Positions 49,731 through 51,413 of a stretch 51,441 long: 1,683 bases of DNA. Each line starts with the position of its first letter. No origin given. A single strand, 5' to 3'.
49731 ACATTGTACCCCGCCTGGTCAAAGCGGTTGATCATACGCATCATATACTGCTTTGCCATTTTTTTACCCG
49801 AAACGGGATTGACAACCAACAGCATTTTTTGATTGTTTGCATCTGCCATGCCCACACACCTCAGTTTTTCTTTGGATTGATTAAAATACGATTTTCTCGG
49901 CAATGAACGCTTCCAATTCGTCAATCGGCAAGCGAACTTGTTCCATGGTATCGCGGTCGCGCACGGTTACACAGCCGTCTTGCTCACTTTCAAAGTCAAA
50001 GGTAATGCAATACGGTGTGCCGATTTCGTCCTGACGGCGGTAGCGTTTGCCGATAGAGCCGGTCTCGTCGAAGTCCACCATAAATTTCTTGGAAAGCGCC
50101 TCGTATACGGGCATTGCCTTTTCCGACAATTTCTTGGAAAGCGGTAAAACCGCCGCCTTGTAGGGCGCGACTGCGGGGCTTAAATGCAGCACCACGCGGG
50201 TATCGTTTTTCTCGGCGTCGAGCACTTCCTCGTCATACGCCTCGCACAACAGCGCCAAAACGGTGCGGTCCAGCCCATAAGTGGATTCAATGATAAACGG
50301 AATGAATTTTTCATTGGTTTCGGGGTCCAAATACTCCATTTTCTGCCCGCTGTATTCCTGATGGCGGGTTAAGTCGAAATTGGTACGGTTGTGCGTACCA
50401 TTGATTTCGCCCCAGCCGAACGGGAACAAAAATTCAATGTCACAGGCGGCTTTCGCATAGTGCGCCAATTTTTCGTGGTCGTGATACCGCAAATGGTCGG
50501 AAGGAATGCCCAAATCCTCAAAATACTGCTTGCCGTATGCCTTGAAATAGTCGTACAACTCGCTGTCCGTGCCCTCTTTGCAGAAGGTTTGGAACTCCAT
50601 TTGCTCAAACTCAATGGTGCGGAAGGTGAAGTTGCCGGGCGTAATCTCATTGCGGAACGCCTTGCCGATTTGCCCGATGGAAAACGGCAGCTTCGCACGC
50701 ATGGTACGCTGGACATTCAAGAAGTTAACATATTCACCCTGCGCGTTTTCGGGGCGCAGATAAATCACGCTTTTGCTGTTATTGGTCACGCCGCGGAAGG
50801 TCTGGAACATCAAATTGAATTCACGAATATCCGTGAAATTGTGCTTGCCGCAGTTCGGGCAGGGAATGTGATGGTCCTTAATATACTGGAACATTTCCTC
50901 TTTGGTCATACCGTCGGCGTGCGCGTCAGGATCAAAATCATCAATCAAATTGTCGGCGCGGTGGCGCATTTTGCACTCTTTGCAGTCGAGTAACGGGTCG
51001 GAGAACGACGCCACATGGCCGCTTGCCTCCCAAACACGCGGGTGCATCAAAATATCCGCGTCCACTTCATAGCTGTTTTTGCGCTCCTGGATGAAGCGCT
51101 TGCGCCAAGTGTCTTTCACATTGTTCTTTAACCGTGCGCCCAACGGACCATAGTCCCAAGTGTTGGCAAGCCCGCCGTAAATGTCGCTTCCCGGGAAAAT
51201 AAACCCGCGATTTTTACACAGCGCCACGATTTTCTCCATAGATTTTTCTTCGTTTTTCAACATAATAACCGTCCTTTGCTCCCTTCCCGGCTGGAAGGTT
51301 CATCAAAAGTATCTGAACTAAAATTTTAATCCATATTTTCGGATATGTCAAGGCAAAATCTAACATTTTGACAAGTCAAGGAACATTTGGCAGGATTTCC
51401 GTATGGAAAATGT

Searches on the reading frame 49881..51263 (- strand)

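Call 70: search_protein_families(library=pfam, proteins=[window:49881-51263:-], max_evalue=0.001)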
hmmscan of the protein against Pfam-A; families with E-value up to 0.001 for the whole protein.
window:49881-51263:- (460 aa): 2 families
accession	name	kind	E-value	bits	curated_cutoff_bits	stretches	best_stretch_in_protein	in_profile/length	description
PF03129.25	HGTP_anticodon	-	1.6e-22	79.9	21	1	369-456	1-93/94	Anticodon binding domain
PF00587.30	tRNA-synt_2b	-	4.3e-12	46.9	29.3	1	164-339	8-176/179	tRNA synthetase class II core domain (G, H, P, S and T)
